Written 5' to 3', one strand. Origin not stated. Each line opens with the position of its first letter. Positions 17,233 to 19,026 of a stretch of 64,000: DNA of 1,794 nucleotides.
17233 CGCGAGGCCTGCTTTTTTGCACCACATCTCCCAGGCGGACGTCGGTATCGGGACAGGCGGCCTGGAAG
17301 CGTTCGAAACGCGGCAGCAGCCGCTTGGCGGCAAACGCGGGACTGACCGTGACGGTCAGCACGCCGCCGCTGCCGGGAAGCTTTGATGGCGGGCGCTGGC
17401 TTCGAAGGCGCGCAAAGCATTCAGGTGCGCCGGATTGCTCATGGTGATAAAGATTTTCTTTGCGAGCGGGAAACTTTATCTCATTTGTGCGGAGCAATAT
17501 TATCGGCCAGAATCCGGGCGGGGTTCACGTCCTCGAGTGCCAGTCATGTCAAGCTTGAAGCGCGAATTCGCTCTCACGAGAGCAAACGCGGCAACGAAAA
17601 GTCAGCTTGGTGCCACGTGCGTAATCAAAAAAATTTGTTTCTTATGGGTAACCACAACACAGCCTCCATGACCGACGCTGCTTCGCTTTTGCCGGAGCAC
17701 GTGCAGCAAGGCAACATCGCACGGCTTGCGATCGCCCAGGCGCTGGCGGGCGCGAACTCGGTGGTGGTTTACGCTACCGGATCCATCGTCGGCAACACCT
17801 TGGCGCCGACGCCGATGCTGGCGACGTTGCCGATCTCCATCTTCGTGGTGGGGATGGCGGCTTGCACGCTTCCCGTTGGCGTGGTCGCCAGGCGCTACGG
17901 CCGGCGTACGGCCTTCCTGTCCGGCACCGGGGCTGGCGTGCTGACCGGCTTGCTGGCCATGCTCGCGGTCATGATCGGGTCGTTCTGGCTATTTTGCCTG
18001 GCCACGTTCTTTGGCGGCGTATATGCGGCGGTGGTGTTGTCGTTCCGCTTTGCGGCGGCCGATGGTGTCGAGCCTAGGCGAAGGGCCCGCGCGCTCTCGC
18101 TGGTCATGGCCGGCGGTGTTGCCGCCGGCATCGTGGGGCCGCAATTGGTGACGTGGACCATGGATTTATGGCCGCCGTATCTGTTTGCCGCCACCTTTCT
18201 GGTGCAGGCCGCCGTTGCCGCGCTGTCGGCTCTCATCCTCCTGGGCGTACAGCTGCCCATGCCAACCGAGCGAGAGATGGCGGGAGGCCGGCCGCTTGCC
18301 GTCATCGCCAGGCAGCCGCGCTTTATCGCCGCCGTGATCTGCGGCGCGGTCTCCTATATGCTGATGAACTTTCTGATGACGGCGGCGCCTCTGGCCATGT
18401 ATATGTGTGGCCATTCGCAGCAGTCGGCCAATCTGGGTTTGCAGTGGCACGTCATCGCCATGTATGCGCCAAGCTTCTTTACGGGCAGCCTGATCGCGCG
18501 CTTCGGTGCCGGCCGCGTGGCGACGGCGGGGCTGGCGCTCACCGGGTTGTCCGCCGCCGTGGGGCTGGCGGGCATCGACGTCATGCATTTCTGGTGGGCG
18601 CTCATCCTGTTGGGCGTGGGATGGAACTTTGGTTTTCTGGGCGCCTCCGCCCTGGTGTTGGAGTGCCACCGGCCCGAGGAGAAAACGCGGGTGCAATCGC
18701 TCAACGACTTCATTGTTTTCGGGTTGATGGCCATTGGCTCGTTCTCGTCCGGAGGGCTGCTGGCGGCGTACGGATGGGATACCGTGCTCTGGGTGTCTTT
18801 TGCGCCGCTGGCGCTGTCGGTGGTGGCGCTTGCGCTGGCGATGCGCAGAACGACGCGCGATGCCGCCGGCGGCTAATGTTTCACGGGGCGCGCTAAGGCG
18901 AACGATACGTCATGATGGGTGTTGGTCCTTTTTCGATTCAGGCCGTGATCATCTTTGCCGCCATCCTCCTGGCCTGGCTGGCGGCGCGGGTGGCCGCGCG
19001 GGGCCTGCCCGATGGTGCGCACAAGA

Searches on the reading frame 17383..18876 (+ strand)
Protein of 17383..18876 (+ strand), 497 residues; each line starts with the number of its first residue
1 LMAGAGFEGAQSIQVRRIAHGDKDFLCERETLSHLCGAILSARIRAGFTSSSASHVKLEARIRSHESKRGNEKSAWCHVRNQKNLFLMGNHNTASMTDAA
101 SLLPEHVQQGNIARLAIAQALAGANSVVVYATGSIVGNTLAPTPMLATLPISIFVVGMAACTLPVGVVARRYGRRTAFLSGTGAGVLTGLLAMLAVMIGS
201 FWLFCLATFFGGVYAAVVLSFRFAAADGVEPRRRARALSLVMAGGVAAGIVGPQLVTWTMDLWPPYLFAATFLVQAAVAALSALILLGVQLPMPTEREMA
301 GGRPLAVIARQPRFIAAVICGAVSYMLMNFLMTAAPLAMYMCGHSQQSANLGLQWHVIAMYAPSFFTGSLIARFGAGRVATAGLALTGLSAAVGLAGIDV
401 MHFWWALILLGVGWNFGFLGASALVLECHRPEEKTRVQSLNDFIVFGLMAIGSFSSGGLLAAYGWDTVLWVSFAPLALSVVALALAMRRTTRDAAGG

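Call 30: find_encoding_contigs(protein=window:17383-18876:+, flank=10000, max_places=1)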
Protein window:17383-18876:+ (497 aa): no gene with exactly this product is on record in the collection.

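Call 32: search_protein_families(library=pfam, proteins=[window:17383-18876:+], max_evalue=0.00001)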
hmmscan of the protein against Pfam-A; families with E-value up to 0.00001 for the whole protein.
window:17383-18876:+ (497 aa): 1 family
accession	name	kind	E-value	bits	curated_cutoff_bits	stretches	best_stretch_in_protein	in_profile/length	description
PF07690.21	MFS_1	-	5.7e-25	88.4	33.4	2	115-345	1-235/347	Major Facilitator Superfamily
